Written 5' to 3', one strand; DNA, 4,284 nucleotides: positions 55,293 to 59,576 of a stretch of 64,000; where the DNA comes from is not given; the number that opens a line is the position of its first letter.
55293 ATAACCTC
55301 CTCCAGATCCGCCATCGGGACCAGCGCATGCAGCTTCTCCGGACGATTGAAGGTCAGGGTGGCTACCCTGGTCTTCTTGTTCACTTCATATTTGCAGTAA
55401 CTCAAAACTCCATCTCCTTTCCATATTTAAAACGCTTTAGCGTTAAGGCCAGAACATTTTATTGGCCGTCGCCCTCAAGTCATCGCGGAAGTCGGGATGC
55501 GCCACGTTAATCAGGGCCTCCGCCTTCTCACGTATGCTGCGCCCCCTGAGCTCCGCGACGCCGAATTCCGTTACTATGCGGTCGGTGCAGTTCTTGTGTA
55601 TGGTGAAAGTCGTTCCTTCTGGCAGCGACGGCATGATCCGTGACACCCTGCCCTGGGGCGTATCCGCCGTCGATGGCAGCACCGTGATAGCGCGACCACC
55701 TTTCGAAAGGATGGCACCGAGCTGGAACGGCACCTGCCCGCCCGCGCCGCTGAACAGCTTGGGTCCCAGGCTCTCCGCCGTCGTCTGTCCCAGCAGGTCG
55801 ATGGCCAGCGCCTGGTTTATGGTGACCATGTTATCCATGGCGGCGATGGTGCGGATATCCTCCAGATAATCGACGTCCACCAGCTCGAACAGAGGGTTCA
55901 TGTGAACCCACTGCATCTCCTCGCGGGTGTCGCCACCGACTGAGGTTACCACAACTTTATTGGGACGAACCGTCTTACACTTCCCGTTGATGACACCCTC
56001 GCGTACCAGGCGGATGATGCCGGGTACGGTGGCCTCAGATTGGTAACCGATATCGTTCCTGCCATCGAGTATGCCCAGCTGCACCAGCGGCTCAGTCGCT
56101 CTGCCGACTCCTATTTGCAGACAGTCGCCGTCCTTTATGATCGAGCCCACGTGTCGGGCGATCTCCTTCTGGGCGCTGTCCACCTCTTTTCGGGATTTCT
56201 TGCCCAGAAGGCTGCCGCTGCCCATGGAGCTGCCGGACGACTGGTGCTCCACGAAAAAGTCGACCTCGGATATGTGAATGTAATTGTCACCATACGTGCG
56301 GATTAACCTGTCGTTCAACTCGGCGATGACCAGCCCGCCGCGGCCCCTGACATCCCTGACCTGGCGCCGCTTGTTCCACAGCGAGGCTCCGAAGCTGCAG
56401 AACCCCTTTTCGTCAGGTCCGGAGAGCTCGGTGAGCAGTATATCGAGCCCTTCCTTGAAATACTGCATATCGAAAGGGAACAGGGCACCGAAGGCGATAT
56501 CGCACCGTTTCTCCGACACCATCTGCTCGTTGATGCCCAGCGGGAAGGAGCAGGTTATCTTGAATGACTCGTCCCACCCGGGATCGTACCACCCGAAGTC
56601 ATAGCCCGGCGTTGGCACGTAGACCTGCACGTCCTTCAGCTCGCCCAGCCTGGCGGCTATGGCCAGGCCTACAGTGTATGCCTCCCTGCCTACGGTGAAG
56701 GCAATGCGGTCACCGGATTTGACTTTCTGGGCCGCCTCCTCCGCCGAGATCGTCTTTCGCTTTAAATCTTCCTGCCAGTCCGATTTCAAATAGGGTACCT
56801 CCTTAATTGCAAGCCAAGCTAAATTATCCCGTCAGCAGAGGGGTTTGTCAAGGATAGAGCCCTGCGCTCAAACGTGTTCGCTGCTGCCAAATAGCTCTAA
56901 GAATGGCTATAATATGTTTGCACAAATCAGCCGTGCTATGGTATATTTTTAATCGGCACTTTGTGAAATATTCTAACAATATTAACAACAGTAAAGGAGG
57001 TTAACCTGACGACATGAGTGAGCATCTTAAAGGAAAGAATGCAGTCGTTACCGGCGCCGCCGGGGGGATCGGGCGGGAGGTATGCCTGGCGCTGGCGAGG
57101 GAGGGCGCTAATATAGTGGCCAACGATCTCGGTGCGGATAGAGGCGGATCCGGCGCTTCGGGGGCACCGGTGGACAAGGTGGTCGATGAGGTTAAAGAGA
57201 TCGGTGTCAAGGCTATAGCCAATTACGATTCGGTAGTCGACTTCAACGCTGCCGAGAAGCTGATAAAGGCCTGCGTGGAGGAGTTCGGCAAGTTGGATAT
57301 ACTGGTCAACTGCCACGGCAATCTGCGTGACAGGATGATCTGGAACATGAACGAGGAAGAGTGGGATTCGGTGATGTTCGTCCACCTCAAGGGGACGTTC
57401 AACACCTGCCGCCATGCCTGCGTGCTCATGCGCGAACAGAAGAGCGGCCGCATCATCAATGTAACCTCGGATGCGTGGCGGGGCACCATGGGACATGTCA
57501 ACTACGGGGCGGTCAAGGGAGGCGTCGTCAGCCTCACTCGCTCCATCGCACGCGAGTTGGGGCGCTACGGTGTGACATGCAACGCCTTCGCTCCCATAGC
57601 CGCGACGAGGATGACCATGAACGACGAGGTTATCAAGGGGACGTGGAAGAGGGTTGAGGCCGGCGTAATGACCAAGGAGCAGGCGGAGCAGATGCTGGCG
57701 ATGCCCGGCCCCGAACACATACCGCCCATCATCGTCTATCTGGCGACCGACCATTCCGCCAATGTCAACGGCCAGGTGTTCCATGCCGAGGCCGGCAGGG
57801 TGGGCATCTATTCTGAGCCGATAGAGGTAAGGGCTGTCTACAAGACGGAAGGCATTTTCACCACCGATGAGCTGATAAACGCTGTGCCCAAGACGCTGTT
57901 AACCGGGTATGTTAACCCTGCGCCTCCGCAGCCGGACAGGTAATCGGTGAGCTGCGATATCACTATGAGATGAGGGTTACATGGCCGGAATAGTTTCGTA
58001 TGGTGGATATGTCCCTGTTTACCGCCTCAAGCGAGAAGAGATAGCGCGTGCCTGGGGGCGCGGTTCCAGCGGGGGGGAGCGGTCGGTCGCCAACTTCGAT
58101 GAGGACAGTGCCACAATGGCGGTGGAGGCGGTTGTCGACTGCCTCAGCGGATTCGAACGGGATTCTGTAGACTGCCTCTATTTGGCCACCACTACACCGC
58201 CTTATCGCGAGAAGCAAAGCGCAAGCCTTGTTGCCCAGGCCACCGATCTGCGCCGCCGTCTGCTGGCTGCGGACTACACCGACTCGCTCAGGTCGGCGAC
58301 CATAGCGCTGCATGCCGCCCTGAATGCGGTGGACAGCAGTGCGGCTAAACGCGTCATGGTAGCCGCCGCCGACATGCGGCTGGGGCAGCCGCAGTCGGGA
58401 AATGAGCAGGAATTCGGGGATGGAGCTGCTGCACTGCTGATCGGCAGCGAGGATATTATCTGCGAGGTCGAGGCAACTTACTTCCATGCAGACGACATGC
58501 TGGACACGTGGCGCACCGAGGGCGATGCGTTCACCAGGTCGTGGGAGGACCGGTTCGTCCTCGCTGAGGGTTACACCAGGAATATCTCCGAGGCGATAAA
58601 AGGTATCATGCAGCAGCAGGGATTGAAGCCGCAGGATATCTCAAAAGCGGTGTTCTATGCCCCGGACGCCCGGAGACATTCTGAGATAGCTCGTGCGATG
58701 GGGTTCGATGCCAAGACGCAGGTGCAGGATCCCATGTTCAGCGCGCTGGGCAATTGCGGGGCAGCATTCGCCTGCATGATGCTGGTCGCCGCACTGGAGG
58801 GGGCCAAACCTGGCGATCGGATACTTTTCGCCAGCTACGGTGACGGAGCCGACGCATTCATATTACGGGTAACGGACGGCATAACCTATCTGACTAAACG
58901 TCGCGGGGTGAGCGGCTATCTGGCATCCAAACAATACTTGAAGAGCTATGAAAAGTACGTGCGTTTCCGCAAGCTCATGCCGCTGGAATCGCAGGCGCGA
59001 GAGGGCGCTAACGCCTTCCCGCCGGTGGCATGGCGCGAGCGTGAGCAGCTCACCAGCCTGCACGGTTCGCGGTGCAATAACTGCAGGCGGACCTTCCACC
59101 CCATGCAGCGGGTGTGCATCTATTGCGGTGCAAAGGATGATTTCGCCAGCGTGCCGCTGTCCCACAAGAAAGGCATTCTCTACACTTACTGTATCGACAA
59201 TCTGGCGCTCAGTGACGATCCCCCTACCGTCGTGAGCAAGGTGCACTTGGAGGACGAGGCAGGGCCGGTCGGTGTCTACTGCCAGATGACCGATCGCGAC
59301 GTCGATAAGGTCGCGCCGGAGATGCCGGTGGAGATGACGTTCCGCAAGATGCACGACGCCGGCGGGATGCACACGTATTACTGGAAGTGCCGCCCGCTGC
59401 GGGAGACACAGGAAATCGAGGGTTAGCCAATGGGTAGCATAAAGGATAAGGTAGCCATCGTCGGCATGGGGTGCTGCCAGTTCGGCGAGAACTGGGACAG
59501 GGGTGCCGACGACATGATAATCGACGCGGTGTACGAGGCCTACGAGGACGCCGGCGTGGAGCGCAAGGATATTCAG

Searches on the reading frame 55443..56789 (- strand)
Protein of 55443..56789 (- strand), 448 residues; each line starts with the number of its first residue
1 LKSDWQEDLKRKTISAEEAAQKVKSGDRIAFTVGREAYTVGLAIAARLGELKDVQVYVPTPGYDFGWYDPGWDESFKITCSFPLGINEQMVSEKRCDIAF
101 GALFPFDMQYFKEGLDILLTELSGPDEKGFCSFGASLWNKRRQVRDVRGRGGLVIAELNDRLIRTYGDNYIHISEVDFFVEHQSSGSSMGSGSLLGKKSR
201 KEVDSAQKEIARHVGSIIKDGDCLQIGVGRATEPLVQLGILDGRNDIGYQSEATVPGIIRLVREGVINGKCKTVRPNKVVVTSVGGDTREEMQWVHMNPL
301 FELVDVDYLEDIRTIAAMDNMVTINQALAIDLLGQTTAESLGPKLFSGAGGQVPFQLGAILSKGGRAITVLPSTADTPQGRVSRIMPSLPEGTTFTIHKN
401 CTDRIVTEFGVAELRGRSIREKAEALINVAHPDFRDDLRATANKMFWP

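Call 53: search_protein_families(library=pfam, proteins=[window:55443-56789:-], max_evalue=0.001)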
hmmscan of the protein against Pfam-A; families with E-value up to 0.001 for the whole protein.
window:55443-56789:- (448 aa): 2 families
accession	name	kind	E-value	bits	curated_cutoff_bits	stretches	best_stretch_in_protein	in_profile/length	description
PF13336.12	AcetylCoA_hyd_C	-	2.4e-48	164.4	23.7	1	292-441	6-153/154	Acetyl-CoA hydrolase/transferase C-terminal domain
PF02550.21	AcetylCoA_hydro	-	5.2e-06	27.1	24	0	108-183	120-190/198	Acetyl-CoA hydrolase/transferase N-terminal domain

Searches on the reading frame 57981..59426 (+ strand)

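Call 53: search_protein_families(library=pfam, proteins=[window:57981-59426:+], max_evalue=0.001)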
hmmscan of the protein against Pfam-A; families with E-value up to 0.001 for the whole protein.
window:57981-59426:+ (481 aa): 4 families
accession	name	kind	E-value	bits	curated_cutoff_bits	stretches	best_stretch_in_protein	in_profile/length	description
PF08541.16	ACP_syn_III_C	-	2.1e-07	31.4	26.6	1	210-290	1-81/90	3-Oxoacyl-[acyl-carrier-protein (ACP)] synthase III C terminal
PF08545.16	ACP_syn_III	-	1.1e-05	25.6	24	1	102-157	6-64/80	3-Oxoacyl-[acyl-carrier-protein (ACP)] synthase III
PF01796.24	OB_ChsH2_C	-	0.00014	22.1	27.1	1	391-455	2-65/65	ChsH2, C-terminal OB-fold domain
PF12172.15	zf-ChsH2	-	0.00043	20.4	23.2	1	362-386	11-35/37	ChsH2, rubredoxin-like zinc ribbon domain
